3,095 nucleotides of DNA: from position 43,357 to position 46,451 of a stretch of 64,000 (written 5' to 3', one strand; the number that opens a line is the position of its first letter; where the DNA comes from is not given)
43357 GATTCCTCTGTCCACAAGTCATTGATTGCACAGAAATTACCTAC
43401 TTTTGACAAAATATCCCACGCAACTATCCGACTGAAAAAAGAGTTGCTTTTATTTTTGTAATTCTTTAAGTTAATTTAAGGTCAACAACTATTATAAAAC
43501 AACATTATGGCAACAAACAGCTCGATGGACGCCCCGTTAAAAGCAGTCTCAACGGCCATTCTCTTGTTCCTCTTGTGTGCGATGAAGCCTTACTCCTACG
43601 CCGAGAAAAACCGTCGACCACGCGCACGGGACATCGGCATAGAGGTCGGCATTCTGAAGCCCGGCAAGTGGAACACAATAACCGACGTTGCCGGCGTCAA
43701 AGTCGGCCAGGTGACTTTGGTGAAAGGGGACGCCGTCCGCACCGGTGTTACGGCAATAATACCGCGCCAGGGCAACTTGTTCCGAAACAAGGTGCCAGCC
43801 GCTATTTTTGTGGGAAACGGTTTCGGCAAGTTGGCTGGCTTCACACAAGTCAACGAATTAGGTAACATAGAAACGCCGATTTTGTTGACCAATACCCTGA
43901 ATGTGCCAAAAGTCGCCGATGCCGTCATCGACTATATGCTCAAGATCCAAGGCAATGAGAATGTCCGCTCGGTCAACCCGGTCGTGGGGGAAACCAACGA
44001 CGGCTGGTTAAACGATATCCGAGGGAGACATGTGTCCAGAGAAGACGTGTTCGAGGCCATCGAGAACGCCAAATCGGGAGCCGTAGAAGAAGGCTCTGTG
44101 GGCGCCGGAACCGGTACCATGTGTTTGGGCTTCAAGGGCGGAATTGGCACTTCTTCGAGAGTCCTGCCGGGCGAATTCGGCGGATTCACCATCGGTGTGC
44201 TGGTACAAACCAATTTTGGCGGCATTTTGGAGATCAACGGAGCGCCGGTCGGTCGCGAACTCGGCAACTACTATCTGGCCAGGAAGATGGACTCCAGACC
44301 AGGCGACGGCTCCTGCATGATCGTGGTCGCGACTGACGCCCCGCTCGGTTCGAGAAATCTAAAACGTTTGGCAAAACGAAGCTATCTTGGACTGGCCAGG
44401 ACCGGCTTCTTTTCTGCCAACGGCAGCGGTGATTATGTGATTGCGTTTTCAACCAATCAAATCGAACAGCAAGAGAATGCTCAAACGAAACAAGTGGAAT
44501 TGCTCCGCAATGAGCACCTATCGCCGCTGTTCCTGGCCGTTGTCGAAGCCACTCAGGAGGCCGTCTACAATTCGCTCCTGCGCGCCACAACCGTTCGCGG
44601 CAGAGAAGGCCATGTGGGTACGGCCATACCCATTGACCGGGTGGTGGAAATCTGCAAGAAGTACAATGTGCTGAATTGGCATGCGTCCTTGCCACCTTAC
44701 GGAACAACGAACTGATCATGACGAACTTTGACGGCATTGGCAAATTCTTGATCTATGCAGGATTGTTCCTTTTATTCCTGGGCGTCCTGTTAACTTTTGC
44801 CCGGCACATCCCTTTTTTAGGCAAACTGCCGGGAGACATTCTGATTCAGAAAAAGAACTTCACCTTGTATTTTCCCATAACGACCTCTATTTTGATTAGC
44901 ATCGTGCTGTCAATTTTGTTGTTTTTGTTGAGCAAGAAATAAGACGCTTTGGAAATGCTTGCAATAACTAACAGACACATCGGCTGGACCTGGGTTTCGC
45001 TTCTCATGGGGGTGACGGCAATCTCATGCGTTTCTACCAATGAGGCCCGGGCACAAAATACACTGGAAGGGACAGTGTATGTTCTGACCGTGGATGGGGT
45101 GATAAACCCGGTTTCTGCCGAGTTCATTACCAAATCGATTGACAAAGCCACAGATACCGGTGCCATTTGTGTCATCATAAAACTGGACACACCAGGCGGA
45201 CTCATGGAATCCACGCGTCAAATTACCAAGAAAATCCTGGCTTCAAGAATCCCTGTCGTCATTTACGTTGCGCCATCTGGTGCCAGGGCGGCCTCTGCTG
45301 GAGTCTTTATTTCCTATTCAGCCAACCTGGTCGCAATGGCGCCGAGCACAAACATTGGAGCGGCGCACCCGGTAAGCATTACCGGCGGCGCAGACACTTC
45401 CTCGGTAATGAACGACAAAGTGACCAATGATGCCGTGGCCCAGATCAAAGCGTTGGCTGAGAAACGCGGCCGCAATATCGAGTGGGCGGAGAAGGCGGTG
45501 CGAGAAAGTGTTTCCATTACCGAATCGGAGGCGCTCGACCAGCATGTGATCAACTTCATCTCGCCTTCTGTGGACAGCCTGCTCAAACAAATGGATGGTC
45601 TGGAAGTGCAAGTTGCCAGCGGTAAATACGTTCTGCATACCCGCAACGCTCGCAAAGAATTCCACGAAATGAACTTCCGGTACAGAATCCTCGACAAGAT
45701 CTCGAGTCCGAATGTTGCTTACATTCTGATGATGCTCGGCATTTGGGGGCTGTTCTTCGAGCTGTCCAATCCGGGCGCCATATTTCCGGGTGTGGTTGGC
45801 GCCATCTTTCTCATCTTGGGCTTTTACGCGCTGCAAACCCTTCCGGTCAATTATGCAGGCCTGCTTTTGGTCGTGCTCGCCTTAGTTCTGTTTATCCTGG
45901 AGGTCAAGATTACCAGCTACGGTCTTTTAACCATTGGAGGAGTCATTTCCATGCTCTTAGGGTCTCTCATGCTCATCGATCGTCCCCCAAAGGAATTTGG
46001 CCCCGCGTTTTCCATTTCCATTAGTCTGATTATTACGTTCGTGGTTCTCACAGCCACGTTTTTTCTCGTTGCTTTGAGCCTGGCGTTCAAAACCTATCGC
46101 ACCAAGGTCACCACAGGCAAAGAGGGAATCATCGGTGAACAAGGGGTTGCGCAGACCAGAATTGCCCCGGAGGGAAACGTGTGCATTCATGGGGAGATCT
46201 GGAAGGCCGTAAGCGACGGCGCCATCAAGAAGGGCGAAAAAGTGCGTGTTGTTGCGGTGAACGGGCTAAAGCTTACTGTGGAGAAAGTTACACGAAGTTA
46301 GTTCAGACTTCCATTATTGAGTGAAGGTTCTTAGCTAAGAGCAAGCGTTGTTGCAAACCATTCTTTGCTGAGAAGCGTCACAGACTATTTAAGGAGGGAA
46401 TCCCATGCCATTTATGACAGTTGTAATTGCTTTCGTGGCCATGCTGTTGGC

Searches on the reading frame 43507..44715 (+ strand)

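Call 57: search_protein_families(library=pfam, proteins=[window:43507-44715:+], max_evalue=0.00001)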
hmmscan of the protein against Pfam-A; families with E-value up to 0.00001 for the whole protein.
window:43507-44715:+ (402 aa): 1 family
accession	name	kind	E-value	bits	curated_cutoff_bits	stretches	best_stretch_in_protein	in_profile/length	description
PF03576.19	Peptidase_S58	-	3.1e-120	401.7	23.9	1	56-370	1-306/307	Peptidase family S58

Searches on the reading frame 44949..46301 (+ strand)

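Call 57: search_protein_families(library=pfam, proteins=[window:44949-46301:+], max_evalue=0.00001)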
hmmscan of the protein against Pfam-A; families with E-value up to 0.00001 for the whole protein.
window:44949-46301:+ (450 aa): 3 families
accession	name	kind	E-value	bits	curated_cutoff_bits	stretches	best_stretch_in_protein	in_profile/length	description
PF24961.1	NfeD_membrane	-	1.7e-27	96.3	26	1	255-369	1-116/119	NfeD integral membrane domain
PF25145.1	NfeD1b_N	-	1.2e-24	87.4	40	1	42-201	1-152/189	NfeD1b, N-terminal domain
PF01957.25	NfeD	-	4.6e-17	62.4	29.1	1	392-446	2-57/57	NfeD-like C-terminal, partner-binding domain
